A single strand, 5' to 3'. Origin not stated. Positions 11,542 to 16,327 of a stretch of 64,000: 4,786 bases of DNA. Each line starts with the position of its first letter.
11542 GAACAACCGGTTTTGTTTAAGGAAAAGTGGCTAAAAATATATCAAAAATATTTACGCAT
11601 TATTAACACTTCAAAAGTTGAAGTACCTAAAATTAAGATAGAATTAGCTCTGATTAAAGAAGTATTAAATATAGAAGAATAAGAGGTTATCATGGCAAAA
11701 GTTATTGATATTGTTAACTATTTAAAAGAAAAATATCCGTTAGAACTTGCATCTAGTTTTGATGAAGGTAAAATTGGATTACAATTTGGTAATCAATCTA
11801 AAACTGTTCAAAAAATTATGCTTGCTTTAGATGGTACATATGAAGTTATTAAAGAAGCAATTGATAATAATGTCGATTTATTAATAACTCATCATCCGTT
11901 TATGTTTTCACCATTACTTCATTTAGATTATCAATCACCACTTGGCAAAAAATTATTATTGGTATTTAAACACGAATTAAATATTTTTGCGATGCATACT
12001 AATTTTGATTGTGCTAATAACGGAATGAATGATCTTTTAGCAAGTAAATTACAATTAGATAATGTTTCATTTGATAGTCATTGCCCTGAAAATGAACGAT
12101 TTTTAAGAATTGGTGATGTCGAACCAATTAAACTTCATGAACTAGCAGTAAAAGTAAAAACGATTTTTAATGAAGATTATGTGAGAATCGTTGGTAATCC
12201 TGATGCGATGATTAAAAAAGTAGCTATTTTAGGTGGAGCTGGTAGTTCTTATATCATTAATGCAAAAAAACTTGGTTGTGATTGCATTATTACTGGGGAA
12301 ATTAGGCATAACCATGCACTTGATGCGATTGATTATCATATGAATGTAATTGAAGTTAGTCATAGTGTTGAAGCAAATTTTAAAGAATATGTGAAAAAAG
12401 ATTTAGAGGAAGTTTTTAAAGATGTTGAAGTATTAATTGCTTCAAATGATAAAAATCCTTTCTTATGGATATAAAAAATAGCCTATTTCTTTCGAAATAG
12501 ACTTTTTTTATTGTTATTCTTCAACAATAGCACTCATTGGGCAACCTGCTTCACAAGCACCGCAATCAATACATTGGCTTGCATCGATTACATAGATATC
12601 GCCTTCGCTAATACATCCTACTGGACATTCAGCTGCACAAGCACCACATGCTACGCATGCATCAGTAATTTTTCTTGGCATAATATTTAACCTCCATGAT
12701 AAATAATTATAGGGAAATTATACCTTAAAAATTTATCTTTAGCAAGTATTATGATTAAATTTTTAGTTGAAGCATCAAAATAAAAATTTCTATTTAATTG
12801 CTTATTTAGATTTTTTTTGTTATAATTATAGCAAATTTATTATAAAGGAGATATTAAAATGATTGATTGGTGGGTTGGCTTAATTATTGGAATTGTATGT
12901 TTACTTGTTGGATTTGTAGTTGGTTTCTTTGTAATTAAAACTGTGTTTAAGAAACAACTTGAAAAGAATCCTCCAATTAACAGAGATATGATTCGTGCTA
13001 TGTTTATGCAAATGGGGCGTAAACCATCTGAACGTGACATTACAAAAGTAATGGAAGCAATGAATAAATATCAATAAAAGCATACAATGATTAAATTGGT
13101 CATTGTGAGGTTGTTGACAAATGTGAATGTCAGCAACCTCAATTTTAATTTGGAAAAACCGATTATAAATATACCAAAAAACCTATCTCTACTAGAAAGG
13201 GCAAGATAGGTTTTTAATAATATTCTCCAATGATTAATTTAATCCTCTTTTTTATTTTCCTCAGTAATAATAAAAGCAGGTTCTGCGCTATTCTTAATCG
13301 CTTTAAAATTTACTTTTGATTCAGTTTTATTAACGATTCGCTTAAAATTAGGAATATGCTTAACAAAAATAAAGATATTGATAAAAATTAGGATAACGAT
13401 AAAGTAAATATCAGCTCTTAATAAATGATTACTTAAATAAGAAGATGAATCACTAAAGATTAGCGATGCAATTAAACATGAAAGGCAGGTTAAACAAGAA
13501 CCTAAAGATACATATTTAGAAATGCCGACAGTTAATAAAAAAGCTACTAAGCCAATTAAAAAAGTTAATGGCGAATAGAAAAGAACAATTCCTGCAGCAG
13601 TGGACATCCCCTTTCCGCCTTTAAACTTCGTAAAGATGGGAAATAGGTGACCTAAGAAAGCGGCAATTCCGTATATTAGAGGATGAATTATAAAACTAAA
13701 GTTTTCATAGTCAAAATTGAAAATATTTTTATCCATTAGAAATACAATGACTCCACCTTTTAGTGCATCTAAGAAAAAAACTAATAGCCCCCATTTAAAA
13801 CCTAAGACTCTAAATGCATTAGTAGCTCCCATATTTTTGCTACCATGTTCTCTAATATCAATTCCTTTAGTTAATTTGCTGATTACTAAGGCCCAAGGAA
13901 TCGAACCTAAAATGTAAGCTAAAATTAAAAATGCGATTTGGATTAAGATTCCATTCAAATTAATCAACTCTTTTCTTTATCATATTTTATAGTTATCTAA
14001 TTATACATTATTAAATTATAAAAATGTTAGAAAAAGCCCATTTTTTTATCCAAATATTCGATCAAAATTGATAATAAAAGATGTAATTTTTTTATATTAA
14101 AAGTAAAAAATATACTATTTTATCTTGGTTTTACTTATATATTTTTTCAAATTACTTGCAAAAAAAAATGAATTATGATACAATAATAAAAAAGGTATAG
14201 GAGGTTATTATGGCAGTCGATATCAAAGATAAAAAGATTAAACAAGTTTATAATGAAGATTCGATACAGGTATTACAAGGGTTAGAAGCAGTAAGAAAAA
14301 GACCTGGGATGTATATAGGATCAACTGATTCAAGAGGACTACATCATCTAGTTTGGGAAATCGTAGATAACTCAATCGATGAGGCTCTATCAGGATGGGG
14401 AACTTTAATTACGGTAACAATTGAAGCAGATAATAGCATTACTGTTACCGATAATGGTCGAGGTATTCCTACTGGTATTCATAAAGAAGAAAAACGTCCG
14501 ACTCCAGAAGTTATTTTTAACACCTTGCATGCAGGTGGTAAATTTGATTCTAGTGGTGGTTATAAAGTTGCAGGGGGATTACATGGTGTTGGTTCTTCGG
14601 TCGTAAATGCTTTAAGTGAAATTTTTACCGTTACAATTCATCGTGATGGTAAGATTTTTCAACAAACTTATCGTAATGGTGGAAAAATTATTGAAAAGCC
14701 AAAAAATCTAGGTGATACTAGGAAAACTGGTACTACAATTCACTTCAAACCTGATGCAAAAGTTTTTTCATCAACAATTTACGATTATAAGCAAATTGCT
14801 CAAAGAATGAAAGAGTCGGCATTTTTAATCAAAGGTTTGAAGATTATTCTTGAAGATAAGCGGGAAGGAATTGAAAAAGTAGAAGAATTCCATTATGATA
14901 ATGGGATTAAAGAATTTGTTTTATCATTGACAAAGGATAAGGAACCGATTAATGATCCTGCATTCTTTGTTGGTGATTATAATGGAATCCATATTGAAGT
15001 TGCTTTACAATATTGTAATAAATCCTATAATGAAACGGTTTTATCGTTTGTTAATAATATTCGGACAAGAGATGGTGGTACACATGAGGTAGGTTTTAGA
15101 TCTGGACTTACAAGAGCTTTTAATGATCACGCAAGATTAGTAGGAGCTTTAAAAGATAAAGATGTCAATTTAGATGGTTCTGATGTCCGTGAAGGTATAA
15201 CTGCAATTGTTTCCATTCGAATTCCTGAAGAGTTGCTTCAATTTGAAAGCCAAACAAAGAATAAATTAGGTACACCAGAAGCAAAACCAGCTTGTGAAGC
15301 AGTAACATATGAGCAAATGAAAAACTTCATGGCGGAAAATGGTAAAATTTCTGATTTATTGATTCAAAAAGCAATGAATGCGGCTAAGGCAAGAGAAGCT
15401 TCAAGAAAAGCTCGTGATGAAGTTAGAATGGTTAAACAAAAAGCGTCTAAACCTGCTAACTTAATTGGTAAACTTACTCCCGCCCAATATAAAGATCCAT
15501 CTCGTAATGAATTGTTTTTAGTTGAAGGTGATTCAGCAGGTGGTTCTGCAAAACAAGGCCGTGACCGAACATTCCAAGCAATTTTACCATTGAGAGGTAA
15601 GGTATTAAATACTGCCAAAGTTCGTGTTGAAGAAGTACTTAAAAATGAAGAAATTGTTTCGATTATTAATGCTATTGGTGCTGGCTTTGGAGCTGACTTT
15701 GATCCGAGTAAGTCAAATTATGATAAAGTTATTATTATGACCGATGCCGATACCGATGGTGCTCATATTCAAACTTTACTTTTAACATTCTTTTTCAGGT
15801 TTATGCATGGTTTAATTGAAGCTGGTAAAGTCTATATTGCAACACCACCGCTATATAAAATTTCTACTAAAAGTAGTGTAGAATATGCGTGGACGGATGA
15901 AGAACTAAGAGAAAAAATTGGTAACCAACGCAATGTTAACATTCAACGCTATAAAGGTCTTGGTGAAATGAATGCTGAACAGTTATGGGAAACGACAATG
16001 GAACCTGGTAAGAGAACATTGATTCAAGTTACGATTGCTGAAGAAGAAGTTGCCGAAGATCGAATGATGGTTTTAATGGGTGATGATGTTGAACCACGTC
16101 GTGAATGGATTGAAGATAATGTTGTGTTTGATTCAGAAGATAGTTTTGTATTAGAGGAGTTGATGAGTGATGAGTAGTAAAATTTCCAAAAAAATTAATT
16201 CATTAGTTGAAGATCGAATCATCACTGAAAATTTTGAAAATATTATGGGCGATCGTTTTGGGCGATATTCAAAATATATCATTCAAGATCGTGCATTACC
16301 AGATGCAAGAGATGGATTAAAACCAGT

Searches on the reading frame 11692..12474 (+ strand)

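Call 7: search_protein_families(library=ncbifam, proteins=[window:11692-12474:+], max_evalue=1e-8)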
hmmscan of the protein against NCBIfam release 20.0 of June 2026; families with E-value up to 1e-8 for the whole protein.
window:11692-12474:+ (260 aa): 2 families
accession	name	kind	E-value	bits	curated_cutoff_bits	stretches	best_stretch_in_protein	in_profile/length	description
TIGR00486.1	YbgI_SA1388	equivalog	1.9e-54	185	130.55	1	3-253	2-247/250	Nif3-like dinuclear metal center hexameric protein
NF008064.0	PRK10799.1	equivalog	1.9e-12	47.6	414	1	21-223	18-214/247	type 2 GTP cyclohydrolase I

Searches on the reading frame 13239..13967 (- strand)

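Call 7: search_protein_families(library=ncbifam, proteins=[window:13239-13967:-], max_evalue=1e-8)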
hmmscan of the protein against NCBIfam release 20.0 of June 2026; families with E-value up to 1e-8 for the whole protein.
window:13239-13967:- (242 aa): 8 families
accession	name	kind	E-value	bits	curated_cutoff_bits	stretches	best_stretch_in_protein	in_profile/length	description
TIGR00023.1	TIGR00023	equivalog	2.7e-54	184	137.2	1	8-220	3-194/196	glycerol-3-phosphate 1-O-acyltransferase PlsY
NF010976.0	PRK14399.1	equivalog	2.4e-29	102.9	419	1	13-169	14-168/258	membrane protein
NF010993.0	PRK14417.1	equivalog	3.5e-28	98.7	249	1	11-196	6-180/232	membrane protein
NF010990.0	PRK14414.1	equivalog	1.5e-26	93.4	261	1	5-223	2-200/210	glycerol-3-phosphate acyltransferase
NF010992.0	PRK14416.1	equivalog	8.8e-21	74.9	222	1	14-174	3-161/207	membrane protein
NF001254.0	PRK00220.2-1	equivalog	3.1e-17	63.2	199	1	9-195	5-178/182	glycerol-3-phosphate 1-O-acyltransferase PlsY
NF010978.0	PRK14401.1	equivalog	1.5e-16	60.7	163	1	11-149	3-128/187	membrane protein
NF010987.0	PRK14411.1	equivalog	2.3e-16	60.3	243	1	11-208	4-182/204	membrane protein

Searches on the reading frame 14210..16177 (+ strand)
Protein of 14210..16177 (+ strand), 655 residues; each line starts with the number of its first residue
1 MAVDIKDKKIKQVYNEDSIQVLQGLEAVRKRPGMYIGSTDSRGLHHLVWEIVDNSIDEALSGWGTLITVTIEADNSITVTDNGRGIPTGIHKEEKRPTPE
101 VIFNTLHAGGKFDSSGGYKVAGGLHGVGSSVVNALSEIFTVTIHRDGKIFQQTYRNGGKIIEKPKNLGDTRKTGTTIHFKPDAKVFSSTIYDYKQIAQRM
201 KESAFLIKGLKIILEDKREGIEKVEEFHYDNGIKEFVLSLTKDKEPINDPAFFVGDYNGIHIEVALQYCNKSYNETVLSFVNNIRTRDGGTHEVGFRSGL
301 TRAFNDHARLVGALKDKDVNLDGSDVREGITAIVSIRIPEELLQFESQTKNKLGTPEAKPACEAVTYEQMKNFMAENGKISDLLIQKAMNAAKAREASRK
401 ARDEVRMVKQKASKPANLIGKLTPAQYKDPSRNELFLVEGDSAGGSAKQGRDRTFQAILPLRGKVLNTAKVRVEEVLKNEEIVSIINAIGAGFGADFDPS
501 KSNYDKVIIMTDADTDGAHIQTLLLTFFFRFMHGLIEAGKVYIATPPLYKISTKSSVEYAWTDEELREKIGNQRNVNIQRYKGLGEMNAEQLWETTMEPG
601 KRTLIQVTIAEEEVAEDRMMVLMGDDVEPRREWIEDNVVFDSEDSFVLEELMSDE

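Call 7: search_protein_families(library=ncbifam, proteins=[window:14210-16177:+], max_evalue=1e-8)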
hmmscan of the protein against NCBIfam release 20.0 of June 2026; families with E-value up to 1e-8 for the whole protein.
window:14210-16177:+ (655 aa): 5 families
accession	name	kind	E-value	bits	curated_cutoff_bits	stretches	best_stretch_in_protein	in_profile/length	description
TIGR01058.1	parE_Gpos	equivalog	1.2e-282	939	899.95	1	11-645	2-634/637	DNA topoisomerase IV subunit B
NF004189.0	PRK05644.1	subfamily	1.8e-259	862.4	740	1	8-638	4-633/641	DNA gyrase subunit B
NF011501.0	PRK14939.1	subfamily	1.2e-255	850.8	796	2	8-568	4-558/803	DNA gyrase subunit B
TIGR01059.1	gyrB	equivalog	1.1e-248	826.9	882.4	1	14-637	1-630/639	DNA topoisomerase (ATP-hydrolyzing) subunit B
TIGR01055.1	parE_Gneg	equivalog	2e-167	558.4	723.35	1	12-636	2-620/625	DNA topoisomerase IV subunit B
